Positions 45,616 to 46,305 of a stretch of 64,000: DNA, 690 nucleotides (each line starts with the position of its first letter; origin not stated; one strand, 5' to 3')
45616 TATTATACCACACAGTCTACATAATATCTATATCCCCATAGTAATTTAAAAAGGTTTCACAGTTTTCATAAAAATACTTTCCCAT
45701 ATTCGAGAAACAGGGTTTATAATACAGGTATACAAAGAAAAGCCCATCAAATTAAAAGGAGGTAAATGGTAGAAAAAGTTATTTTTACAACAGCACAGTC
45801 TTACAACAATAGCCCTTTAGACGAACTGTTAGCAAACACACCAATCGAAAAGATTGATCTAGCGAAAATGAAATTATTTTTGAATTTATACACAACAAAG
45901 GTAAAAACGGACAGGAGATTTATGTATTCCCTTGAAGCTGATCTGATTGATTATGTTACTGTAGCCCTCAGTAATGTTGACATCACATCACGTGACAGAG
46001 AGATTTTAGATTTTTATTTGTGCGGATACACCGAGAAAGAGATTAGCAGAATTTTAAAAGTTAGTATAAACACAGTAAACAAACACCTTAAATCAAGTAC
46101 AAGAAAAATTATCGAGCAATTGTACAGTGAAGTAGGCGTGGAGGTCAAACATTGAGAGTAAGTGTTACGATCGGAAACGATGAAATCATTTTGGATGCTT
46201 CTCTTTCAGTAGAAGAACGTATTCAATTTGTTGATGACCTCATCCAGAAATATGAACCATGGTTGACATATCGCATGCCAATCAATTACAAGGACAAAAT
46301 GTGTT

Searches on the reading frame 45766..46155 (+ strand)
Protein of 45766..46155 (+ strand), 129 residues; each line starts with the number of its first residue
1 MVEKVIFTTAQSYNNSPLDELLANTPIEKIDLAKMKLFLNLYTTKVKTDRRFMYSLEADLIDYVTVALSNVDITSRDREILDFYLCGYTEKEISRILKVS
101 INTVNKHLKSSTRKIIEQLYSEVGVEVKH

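Call 12: search_protein_families(library=pfam, proteins=[window:45766-46155:+], max_evalue=0.01)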
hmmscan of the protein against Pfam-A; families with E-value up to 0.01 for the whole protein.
window:45766-46155:+ (129 aa): 6 families
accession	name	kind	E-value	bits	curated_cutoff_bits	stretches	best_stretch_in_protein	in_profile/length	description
PF00196.25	GerE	-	1.1e-07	31.8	23.5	1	74-115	4-45/57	Bacterial regulatory proteins, luxR family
PF08281.18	Sigma70_r4_2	-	9e-07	28.9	25.7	1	75-109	13-48/54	Sigma-70, region 4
PF12759.13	HTH_Tnp_IS1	-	0.00028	20.9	24.9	1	86-111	20-45/46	InsA C-terminal domain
PF13384.12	HTH_23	-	0.0018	18.5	24.6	1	79-109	9-39/50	Homeodomain-like domain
PF04545.22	Sigma70_r4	-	0.006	16.5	24.1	0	75-114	7-47/50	Sigma-70, region 4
PF04967.18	HTH_10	-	0.0082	16.4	23.1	0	90-117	26-53/53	HTH DNA binding domain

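Call 14: search_protein_families(library=ncbifam, proteins=[window:45766-46155:+], max_evalue=0.01)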
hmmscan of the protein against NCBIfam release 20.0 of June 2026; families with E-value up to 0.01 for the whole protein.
window:45766-46155:+ (129 aa): 19 families
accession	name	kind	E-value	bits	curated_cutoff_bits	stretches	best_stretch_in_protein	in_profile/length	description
TIGR03020.2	EpsA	equivalog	1.7e-07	31.2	170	1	72-115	190-233/247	XrtB/PEP-CTERM-associated transcriptional regulator EpsA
TIGR03541.1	reg_near_HchA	equivalog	6.5e-06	25.8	215.6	1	69-115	168-214/232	PA1136 family autoinducer-binding transcriptional regulator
NF007561.1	PRK10188.1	equivalog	7.1e-06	25.5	350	1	66-115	173-222/240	quorum-sensing transcriptional regulator SdiA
TIGR02937.1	sigma70-ECF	superfamily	8.8e-06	25.4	42.9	1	72-119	117-165/165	sigma-70 family RNA polymerase sigma factor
NF007505.1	PRK10100.1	equivalog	1.5e-05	24.8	250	1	63-115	135-187/204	biofilm master transcriptional regulator CsgD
NF047402.1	TransRegVisN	equivalog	0.00014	21.2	250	1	70-122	183-235/246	transcriptional regulator VisN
NF052445.1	RespRegMctR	equivalog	0.00015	21.2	300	1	66-115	138-187/205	two-component system response regulator MctR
TIGR02999.1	Sig-70_X6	subfamily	0.00017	21.5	126.15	1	67-118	128-181/183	ECF-type sigma factor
TIGR02985.1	Sig70_bacteroi1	subfamily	0.00027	21.2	126.4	1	73-119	115-162/162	RNA polymerase sigma-70 factor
NF007935.0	PRK10651.1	equivalog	0.00041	19.6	250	1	71-116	154-199/216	two-component system response regulator NarL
NF033558.1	transpos_IS1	equivalog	0.00043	20.3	100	1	74-116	42-84/199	IS1 family transposase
NF011896.0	PRK15369.1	equivalog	0.00053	19.6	242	1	48-114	122-191/211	two component system response regulator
NF052366.1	photon_PedR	equivalog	0.00091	19.4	120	1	73-109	3-39/74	photosynthetic electron transport-dependent transcriptional regulator PedR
NF007216.0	PRK09638.1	equivalog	0.0023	17.7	194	1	60-120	114-175/180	RNA polymerase sigma factor SigY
NF009174.0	PRK12522.1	equivalog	0.0046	17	217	1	45-122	97-170/175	RNA polymerase sigma factor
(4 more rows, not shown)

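Call 15: search_protein_families(library=phrogs, proteins=[window:45766-46155:+], max_evalue=0.001)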
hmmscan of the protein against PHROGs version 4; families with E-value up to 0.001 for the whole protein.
window:45766-46155:+ (129 aa): 4 families
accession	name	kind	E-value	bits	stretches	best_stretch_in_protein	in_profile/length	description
phrog_5767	-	transcription regulation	6.7e-05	23.4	1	34-119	251-336/393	sigma factor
phrog_3512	-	transcription regulation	0.00012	23.3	1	50-124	44-118/130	sigma factor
phrog_1740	-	transcription regulation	0.00018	21.1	1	73-121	169-218/567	RNA polymerase sigma factor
phrog_351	-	transcription regulation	0.00041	20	1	62-119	667-726/928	RNA polymerase sigma factor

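Call 44: find_homologous_proteins(query=window:45766-46155:+, max_evalue=0.001)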
Query window:45766-46155:+ (129 aa): 1 proteins with E <= 0.001 among 5 candidates.
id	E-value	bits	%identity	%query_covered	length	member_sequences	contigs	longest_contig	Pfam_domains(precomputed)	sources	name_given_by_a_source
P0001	1.6e-73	262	98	100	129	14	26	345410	PF00196.26,PF08281.19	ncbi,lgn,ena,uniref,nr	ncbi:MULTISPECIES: helix-turn-helix transcriptional regulator [Erysipelotrichaceae]|uniref:helix-tur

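Call 47: find_encoding_contigs(protein=window:45766-46155:+, flank=10000, max_places=8)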
Protein window:45766-46155:+ (129 aa): 23 contigs read that carry it; 8 places shown.
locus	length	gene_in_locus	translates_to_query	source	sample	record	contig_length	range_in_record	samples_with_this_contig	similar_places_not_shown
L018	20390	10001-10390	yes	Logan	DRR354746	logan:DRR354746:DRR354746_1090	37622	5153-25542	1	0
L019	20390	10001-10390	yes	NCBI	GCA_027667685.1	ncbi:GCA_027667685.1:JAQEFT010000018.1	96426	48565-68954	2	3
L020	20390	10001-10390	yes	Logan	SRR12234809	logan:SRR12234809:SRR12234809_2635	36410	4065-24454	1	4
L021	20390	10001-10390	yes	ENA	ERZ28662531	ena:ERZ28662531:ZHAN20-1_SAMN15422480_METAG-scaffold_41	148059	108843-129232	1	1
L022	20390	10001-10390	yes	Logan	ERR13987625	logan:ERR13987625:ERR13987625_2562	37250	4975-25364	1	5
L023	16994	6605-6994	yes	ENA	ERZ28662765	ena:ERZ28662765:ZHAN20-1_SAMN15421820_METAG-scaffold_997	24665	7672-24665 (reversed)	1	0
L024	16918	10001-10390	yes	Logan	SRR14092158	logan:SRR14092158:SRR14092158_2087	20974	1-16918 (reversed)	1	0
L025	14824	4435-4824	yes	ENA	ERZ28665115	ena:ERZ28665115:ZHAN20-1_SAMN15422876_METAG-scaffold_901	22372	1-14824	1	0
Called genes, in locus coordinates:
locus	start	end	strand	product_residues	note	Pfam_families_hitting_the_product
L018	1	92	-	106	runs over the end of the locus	-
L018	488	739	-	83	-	-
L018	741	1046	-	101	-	-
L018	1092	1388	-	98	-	-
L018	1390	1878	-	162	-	-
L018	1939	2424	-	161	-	-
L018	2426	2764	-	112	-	-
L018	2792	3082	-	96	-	PF24239:DUF7447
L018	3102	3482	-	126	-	-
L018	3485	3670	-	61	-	-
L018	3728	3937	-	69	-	-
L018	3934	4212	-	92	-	-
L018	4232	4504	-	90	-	-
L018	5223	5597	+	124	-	-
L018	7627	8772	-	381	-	-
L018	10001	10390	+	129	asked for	PF00196:GerE, PF08281:Sigma70_r4_2 (weak)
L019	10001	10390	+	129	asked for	PF00196:GerE, PF08281:Sigma70_r4_2 (weak)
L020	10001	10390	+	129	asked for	PF00196:GerE, PF08281:Sigma70_r4_2 (weak)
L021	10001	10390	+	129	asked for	PF00196:GerE, PF08281:Sigma70_r4_2 (weak)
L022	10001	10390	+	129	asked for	PF00196:GerE, PF08281:Sigma70_r4_2 (weak)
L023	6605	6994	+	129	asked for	PF00196:GerE, PF08281:Sigma70_r4_2 (weak)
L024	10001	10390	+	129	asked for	PF00196:GerE, PF08281:Sigma70_r4_2 (weak)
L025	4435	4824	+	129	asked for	PF00196:GerE, PF08281:Sigma70_r4_2 (weak)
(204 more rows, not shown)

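Call 52: search_solved_structures(query=window:45766-46155:+, max_evalue=1, show_alignments=2)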
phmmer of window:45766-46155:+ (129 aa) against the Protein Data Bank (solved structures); distinct sequences matched with E-value up to 1: 27.
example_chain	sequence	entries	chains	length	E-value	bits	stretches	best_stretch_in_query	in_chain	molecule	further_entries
7r3g_B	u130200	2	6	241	0.0013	22.3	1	71-114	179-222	Regulatory protein RhlR | PROSS optimized variant of RhlR with 75 mutations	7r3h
4y13_A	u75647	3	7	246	0.0014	22.1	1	68-116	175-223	Transcriptional regulator of ftsQAZ gene cluster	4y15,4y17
4lfu_A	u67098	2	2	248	0.0014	22.1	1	68-116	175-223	Regulatory protein SdiA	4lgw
6jqs_A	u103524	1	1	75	0.003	21.1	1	73-115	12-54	DNA-binding response regulator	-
3clo_A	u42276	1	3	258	0.0042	20.6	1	71-114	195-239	Transcriptional regulator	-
3szt_A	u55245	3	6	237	0.0073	19.8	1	58-117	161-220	Quorum-sensing control repressor | LuxR family transcriptional regulator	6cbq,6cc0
7r3j_C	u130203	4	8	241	0.034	17.7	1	68-114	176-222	Regulatory protein RhlR | RhlR protein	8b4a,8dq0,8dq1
1fse_A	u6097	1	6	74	0.034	17.6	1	73-125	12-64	GERE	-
7r3i_A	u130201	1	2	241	0.058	16.9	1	68-114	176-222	PROSS optimized variant of RhlR with 61 mutations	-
7vim_A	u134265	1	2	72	0.067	16.7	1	72-116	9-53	Protein EsrB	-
1je8_A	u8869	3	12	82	0.09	16.3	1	72-116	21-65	Nitrate/Nitrite Response Regulator Protein NARL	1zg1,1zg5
8u3b_G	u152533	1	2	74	0.096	16.2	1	73-116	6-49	Nitrate/nitrite response regulator protein NarL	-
2jpc_A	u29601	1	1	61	0.11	16.1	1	76-116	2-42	SsrB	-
7r3e_A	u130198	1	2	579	0.13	15.8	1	68-114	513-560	2-aminobenzoylacetyl-CoA thioesterase,Regulatory protein RhlR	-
7ve4_A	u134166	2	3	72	0.16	15.5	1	73-115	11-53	DNA-binding response regulator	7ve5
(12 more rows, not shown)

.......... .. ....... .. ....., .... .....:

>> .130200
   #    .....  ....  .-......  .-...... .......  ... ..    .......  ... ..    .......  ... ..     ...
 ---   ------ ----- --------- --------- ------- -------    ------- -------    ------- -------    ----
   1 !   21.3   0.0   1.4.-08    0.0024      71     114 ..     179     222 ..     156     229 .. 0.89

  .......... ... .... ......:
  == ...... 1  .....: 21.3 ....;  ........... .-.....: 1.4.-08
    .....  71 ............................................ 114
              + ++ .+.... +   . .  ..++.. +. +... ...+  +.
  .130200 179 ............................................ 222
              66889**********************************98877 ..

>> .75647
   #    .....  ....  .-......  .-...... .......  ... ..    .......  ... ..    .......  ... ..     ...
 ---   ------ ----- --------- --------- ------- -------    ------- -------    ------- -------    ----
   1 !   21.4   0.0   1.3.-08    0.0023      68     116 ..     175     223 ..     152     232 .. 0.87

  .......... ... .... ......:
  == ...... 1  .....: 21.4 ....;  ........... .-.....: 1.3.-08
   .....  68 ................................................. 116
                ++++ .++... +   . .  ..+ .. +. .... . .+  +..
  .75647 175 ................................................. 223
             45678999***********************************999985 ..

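Call 61: search_protein_representatives(protein=window:45766-46155:+)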
Query: 129 residues. Proteins with E-value up to 0.001 (for the whole library): 66; up to 1e-10: 4; up to 1e-30: 1. The best 66 are listed.
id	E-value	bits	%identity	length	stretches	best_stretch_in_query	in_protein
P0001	5.1e-74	261.9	98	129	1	1-129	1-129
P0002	2.1e-30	121.4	51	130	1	1-121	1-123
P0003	1.3e-23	99.6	48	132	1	1-127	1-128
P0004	8.7e-13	64.7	35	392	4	70-114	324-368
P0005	2.6e-10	56.7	34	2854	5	72-115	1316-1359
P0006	5.0e-09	52.6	39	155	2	61-115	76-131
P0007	9.4e-09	51.7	34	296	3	71-115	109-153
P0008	1.1e-08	51.5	97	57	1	1-31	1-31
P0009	3.0e-08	50.1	34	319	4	72-115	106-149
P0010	1.7e-07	47.7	39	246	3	67-113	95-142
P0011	2.6e-07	47.1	36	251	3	76-118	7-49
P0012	2.9e-07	46.9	32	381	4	62-114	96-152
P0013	7.6e-07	45.6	36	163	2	71-115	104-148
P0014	1.0e-06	45.2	34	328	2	45-115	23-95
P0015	1.5e-06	44.6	29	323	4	24-113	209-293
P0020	5.3e-06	42.9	41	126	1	40-124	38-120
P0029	5.7e-05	39.5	31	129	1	27-121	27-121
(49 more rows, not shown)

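Call 62: find_encoding_contigs(protein=P0002, flank=8000, max_places=4)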
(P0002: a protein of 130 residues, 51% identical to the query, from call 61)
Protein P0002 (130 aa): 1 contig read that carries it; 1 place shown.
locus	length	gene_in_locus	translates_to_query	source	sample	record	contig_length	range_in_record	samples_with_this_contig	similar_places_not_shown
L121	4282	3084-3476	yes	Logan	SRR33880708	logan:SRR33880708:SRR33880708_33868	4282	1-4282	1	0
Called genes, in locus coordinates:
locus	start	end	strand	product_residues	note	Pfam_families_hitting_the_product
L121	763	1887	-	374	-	-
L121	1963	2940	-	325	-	PF02899:Phage_int_SAM_1, PF00589:Phage_integrase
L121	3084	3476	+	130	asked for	PF00196:GerE (weak), PF08281:Sigma70_r4_2, PF13384:HTH_23 (weak)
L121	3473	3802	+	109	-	-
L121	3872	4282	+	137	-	?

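Call 63: find_encoding_contigs(protein=P0003, flank=8000, max_places=4)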
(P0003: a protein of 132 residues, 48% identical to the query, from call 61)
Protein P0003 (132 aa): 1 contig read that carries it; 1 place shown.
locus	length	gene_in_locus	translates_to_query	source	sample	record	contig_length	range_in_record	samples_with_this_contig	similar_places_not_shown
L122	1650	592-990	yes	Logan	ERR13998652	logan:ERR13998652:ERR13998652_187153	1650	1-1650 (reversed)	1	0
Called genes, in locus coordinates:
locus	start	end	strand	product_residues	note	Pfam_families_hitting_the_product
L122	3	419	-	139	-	?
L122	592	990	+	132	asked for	-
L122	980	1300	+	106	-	-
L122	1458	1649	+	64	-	?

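Call 66: find_encoding_contigs(protein=P0020, flank=8000, max_places=3)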
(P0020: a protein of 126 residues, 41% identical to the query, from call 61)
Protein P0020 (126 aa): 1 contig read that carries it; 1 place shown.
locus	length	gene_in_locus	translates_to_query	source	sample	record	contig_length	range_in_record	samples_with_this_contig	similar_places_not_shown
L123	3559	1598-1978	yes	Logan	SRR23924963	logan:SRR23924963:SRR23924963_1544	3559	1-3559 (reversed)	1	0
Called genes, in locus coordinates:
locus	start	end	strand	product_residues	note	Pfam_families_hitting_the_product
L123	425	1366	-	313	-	PF02899:Phage_int_SAM_1, PF13495:Phage_int_SAM_4 (weak), PF00589:Phage_integrase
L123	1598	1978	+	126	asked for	-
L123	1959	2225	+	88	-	-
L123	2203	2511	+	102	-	-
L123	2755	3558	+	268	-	?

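Call 67: find_encoding_contigs(protein=P0029, flank=8000, max_places=3)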
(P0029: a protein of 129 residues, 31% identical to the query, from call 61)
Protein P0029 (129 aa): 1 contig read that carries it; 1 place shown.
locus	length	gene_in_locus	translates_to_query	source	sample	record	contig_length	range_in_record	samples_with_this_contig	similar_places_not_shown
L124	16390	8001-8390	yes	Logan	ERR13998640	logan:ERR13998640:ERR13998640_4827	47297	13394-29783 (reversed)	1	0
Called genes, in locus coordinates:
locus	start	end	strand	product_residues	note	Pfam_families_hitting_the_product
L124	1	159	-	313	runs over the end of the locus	-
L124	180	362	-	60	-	PF22147:AcrIC5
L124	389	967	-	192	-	-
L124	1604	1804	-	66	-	-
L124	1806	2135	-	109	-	-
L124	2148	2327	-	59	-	-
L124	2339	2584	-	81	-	-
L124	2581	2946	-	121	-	-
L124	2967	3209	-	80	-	-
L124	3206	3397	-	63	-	-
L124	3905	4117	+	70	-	-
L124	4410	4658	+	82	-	-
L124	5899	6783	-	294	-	-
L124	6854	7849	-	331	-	PF02899:Phage_int_SAM_1 (weak), PF00589:Phage_integrase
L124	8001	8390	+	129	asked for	PF08281:Sigma70_r4_2 (faint)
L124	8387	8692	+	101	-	-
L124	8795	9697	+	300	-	PF00149:Metallophos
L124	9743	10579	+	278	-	-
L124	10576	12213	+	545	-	PF03237:Terminase_6N (faint)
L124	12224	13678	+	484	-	-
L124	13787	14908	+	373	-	PF27290:YonD_N (weak)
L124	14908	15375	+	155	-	-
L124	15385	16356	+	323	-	PF27364:YonB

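Call 85: predict_structure(alignment_id=A4)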
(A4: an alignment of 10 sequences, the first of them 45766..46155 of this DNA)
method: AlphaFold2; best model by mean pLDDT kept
length: 129 residues; sequences in the alignment: 10
mean_pLDDT: 82.7   pTM: 0.76
mean pLDDT of the five models: 82.7, 82.2, 81.7, 81.2, 60.0
residues with pLDDT >= 90: 65; 70-90: 42; 50-70: 6; < 50: 16
segments of 3 or more residues with pLDDT < 50: 1-12, 126-129
pLDDT, mean of each block of 10 residues (from residue 1): 39 63 81 93 89 85 90 95 96 97 97 92 54
secondary structure, 60 per line:
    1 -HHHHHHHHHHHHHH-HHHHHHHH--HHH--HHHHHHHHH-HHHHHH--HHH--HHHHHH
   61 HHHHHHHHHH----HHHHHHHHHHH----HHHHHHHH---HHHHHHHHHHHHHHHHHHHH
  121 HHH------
elements in order: H2-15 H17-24 H32-40 H42-47 H55-70 H75-85 H90-97 H101-123

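Call 90: search_dna_similar(query=window:45766-46155:+, collection=phages, mode=protein, max_evalue=0.01, max_rows=25)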
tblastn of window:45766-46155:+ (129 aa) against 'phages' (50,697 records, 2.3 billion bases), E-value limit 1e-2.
Records with a match: 1; places in all: 1; records where one place covers at least 80% of the query: 0.
Best place of each record, by identity: <60% 1.
By first word of the organism name: Clostridium 1.
By host as written in the record: [Clostridium] innocuum 1.
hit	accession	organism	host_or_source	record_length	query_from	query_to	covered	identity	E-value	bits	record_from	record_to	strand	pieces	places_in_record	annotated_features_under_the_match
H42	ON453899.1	Clostridium phage Amboise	[Clostridium] innocuum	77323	2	94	72%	30.1%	7e-3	40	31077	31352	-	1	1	hypothetical protein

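Call 111: search_protein_families(library=pfam, proteins=[L124:8001-8390:+, P0002, P0003, L123:1598-1978:+], max_evalue=0.01)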
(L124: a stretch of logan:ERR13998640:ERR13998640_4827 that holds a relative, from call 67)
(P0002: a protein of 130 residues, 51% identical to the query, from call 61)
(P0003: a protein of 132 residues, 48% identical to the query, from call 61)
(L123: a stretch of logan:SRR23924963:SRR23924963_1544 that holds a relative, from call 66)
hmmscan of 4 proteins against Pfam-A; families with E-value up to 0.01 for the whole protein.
L124:8001-8390:+ (129 aa): 4 families
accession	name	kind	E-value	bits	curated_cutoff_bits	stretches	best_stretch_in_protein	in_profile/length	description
PF08281.18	Sigma70_r4_2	-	1.7e-05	24.8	25.7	1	74-111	12-50/54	Sigma-70, region 4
PF04703.18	FaeA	-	0.0048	17.6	20.7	1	81-109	9-37/62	FaeA-like protein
PF07638.17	Sigma70_ECF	-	0.0092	16.3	21.1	0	73-115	136-179/185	ECF sigma factor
PF00196.25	GerE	-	0.0096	16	23.5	0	73-104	3-34/57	Bacterial regulatory proteins, luxR family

P0002 (130 aa): 8 families
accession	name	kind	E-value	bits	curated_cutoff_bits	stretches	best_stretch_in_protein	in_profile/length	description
PF08281.18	Sigma70_r4_2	-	4.3e-08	33.1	25.7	1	74-111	10-48/54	Sigma-70, region 4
PF00196.25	GerE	-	5.9e-07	29.5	23.5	1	74-117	2-45/57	Bacterial regulatory proteins, luxR family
PF13384.12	HTH_23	-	5.3e-06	26.5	24.6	1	77-108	5-36/50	Homeodomain-like domain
PF04967.18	HTH_10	-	2.5e-05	24.4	23.1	1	94-118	28-52/53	HTH DNA binding domain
PF07638.17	Sigma70_ECF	-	9.7e-05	22.8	21.1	1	76-121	138-183/185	ECF sigma factor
PF06056.18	Terminase_5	-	0.00036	20.8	20.3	1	79-107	3-31/58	Putative ATPase subunit of terminase (gpP-like)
PF04545.22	Sigma70_r4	-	0.0022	17.9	24.1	1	74-115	4-46/50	Sigma-70, region 4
PF06530.18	Phage_antitermQ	-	0.0052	17.2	26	1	61-113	51-102/118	Phage antitermination protein Q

P0003 (132 aa): 1 family
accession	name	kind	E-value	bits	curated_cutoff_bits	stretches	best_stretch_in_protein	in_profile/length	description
PF04297.20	UPF0122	-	0.004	17.8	22.7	1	74-117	18-61/101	Putative helix-turn-helix protein, YlxM / p13 like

L123:1598-1978:+ (126 aa): 3 families
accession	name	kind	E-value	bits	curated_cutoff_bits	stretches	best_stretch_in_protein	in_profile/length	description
PF08281.18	Sigma70_r4_2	-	0.001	19.1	25.7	1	71-102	13-45/54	Sigma-70, region 4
PF00196.25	GerE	-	0.0039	17.2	23.5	1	69-105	3-39/57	Bacterial regulatory proteins, luxR family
PF06056.18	Terminase_5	-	0.0042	17.4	20.3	1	78-101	8-31/58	Putative ATPase subunit of terminase (gpP-like)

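Call 121: search_solved_structures(query=A3, max_evalue=10, show_alignments=0)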
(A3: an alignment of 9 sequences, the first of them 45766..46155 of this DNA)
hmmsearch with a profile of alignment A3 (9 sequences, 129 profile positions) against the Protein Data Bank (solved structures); distinct sequences matched with E-value up to 10: 61 (the best 60 are shown).
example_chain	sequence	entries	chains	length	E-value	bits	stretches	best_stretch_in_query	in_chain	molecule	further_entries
3kln_A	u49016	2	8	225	3e-05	27.5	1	70-116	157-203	Transcriptional regulator, LuxR family | Transcriptional regulator VpsT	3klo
1xsv_A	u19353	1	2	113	3.8e-05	27.1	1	71-111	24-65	Hypothetical UPF0122 protein SAV1236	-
6jqs_A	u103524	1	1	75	6.3e-05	26.4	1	68-115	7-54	DNA-binding response regulator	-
1s7o_A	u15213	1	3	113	7.1e-05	26.3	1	69-121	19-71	Hypothetical UPF0122 protein SPy1201/SpyM3_0842/SPs1042/spyM18_1152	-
7ve4_A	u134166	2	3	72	0.00042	23.8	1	73-115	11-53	DNA-binding response regulator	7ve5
1fse_A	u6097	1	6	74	0.00055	23.4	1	73-115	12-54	GERE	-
7r3g_B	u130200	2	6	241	0.00058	23.3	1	71-114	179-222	Regulatory protein RhlR | PROSS optimized variant of RhlR with 75 mutations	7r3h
2rnj_A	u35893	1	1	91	0.00082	22.8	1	73-115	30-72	Response regulator protein vraR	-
8u3b_G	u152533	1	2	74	0.0025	21.2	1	72-115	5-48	Nitrate/nitrite response regulator protein NarL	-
4gvp_A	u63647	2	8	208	0.0031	20.9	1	73-115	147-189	Response regulator protein vraR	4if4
5j11_A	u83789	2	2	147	0.0031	20.9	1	68-111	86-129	Thymic stromal lymphopoietin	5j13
7ve6_A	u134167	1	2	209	0.0031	20.9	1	73-115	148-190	Response regulator protein VraR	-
1je8_A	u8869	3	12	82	0.0032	20.9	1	72-115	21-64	Nitrate/Nitrite Response Regulator Protein NARL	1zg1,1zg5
4ldz_A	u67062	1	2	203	0.0048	20.3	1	73-115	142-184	Transcriptional regulatory protein DesR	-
3qp6_A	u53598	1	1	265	0.0049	20.3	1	70-115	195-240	CviR transcriptional regulator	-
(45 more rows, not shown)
